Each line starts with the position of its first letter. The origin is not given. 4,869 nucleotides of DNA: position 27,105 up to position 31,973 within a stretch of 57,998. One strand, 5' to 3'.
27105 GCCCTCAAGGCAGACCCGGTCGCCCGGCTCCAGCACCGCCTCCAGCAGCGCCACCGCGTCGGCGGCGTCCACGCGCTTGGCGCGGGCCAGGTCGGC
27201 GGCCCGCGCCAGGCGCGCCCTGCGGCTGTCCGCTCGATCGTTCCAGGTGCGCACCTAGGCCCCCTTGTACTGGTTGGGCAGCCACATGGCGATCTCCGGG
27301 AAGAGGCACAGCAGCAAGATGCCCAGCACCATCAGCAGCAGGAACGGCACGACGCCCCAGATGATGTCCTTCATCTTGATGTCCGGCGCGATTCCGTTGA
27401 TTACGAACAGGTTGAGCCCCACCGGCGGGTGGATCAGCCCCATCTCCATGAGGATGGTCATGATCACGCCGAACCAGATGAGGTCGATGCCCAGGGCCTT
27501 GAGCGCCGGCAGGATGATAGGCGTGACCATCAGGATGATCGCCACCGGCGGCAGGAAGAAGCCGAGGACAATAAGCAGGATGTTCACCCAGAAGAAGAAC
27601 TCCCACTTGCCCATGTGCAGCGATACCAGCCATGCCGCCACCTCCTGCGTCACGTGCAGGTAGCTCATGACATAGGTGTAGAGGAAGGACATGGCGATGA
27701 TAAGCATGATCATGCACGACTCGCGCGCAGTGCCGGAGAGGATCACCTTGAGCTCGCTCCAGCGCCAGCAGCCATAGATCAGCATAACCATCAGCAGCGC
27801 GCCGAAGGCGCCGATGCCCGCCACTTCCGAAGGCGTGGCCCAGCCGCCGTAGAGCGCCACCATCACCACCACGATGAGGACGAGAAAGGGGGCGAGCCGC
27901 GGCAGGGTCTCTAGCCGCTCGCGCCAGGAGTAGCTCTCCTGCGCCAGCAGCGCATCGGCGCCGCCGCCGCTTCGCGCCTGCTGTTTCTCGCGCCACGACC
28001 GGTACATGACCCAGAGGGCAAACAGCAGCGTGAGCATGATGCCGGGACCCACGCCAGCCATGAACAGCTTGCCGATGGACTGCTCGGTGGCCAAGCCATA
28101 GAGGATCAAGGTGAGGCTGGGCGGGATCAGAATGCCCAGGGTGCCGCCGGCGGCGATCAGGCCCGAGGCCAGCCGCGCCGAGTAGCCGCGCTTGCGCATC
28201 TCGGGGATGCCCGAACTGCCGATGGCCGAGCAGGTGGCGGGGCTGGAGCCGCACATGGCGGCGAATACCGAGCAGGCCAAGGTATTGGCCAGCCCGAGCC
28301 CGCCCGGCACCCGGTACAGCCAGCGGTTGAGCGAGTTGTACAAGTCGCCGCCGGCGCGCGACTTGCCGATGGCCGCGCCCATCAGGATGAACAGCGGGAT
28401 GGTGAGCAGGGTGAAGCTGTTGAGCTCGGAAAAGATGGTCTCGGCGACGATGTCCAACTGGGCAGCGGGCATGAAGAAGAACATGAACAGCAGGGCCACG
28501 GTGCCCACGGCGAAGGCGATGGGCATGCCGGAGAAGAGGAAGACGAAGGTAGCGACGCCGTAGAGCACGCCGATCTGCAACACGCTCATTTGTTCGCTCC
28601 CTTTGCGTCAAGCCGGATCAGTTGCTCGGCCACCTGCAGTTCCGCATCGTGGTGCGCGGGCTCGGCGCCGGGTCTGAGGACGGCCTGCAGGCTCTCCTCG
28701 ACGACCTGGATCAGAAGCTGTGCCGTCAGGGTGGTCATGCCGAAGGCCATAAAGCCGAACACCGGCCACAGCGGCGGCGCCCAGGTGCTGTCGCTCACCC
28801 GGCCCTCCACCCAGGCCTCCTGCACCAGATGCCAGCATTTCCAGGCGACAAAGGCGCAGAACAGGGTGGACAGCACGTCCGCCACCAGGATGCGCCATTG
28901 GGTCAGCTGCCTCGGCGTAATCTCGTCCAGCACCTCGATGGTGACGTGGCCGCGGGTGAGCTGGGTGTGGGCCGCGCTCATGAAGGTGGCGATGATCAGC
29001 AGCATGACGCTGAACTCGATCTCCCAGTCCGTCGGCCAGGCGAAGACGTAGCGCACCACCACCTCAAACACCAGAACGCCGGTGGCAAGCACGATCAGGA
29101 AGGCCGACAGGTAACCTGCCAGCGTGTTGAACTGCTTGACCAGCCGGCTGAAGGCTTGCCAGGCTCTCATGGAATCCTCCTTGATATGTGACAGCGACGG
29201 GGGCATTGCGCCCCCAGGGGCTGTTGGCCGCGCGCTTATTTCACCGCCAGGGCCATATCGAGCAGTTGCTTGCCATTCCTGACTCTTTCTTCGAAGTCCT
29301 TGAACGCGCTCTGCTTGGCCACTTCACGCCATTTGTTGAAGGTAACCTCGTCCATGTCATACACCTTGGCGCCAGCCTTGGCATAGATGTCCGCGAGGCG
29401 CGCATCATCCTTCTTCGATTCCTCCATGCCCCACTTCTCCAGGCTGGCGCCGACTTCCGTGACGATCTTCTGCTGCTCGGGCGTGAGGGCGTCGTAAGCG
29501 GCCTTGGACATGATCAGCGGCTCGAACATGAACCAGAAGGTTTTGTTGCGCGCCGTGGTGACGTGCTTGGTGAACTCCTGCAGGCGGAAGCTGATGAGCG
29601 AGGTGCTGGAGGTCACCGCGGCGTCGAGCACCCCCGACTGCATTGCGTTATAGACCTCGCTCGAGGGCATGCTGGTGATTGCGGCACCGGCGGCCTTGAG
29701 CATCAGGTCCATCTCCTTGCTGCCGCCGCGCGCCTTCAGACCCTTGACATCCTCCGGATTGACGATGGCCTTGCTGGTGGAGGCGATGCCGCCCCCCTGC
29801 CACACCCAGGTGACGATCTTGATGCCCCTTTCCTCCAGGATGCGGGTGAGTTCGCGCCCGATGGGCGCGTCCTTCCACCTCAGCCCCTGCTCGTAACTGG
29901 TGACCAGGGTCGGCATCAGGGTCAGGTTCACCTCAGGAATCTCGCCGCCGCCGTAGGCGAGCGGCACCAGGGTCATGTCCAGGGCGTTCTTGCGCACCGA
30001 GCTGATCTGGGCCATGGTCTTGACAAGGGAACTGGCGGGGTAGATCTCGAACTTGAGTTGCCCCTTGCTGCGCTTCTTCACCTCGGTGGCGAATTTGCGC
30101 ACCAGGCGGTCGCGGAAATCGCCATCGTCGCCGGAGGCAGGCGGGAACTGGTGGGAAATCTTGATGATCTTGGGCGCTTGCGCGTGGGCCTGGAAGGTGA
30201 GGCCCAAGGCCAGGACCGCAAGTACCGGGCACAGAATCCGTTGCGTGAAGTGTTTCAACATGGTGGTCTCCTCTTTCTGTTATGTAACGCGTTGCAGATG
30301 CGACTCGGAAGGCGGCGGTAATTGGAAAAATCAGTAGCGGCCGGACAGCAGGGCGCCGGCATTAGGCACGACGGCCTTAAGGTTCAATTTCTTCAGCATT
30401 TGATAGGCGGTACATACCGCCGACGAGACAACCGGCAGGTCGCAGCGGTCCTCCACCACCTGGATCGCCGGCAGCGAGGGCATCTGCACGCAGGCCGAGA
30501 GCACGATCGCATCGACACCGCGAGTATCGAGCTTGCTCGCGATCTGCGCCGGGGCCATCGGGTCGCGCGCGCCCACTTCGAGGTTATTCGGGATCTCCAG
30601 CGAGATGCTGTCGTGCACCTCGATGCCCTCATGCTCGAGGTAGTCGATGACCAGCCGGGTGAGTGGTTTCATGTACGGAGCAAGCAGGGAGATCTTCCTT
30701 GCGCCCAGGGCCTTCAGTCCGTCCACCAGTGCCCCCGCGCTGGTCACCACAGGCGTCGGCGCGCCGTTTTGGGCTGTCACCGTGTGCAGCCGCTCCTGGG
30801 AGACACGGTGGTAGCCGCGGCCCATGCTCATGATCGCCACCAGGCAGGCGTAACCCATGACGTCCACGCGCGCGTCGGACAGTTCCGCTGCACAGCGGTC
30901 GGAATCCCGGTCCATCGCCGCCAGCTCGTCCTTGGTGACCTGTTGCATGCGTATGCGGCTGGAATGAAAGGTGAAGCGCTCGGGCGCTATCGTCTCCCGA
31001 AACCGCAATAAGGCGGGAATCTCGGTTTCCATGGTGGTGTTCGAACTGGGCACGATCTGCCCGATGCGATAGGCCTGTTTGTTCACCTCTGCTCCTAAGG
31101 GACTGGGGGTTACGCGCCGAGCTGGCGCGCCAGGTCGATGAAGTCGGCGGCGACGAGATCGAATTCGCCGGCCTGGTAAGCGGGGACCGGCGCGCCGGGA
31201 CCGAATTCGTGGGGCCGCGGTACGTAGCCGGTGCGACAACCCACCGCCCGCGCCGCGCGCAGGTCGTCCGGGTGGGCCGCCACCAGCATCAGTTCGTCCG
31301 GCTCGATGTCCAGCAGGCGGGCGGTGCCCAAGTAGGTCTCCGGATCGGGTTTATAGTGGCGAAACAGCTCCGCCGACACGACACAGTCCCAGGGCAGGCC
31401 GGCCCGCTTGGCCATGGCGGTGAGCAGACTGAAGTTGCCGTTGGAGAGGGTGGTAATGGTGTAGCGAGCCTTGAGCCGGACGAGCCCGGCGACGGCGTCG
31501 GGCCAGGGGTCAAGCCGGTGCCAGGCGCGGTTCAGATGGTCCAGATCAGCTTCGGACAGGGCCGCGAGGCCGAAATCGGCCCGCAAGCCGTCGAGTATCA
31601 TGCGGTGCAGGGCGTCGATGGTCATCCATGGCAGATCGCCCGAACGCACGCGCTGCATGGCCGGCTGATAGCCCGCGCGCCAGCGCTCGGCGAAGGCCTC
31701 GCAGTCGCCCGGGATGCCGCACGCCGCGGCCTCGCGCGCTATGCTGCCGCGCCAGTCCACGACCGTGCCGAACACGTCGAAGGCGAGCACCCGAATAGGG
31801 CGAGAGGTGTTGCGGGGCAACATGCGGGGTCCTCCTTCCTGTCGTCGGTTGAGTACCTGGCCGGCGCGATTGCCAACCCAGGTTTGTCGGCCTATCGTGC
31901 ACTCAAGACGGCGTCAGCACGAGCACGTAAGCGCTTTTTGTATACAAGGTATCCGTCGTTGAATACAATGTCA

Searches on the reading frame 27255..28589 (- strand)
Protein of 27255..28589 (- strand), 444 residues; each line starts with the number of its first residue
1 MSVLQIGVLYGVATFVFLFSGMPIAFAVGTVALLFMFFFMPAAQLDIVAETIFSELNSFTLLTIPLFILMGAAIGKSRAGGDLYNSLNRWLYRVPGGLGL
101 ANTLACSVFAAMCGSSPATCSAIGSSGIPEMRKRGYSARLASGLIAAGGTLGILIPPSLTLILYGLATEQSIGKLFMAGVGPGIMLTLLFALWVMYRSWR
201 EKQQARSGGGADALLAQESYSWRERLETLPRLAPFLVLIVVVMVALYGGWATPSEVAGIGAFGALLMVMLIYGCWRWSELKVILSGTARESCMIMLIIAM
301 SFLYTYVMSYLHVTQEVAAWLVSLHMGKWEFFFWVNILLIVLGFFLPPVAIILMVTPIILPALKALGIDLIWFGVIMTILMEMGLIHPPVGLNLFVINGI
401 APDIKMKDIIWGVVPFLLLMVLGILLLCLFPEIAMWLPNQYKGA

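Call 68: search_protein_families(library=pfam, proteins=[window:27255-28589:-], max_evalue=0.0001)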
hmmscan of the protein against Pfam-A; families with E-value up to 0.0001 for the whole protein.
window:27255-28589:- (444 aa): 1 family
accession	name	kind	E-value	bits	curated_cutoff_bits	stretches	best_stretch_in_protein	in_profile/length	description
PF06808.19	DctM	-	3.3e-99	333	23.8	1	13-433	3-413/413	Tripartite ATP-independent periplasmic transporter, DctM component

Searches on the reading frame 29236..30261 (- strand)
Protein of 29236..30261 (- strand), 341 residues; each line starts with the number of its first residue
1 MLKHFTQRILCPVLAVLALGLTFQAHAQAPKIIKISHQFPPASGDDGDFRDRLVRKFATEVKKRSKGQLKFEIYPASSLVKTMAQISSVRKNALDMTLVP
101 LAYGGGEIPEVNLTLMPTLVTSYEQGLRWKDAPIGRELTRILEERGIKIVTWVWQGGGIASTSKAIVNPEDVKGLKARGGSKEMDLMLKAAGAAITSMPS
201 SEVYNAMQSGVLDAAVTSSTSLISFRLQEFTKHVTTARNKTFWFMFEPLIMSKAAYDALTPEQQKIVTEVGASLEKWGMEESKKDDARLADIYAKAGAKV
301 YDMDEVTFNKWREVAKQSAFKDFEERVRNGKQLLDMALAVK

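Call 68: search_protein_families(library=pfam, proteins=[window:29236-30261:-], max_evalue=0.0001)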
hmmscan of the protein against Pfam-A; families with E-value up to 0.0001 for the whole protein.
window:29236-30261:- (341 aa): 1 family
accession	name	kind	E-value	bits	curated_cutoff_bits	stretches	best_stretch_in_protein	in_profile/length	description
PF03480.18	DctP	-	9.6e-47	160.1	23.4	1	54-319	15-279/286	Bacterial extracellular solute-binding protein, family 7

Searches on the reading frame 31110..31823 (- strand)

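Call 68: search_protein_families(library=pfam, proteins=[window:31110-31823:-], max_evalue=0.0001)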
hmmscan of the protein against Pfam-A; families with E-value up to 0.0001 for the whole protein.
window:31110-31823:- (237 aa): 2 families
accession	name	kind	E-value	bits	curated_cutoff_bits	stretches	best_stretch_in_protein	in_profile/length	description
PF00702.32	Hydrolase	-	1.9e-13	51.7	26.4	1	10-195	1-191/191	haloacid dehalogenase-like hydrolase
PF13419.12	HAD_2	-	1.7e-06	28.7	23.8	1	102-199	76-176/178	Haloacid dehalogenase-like hydrolase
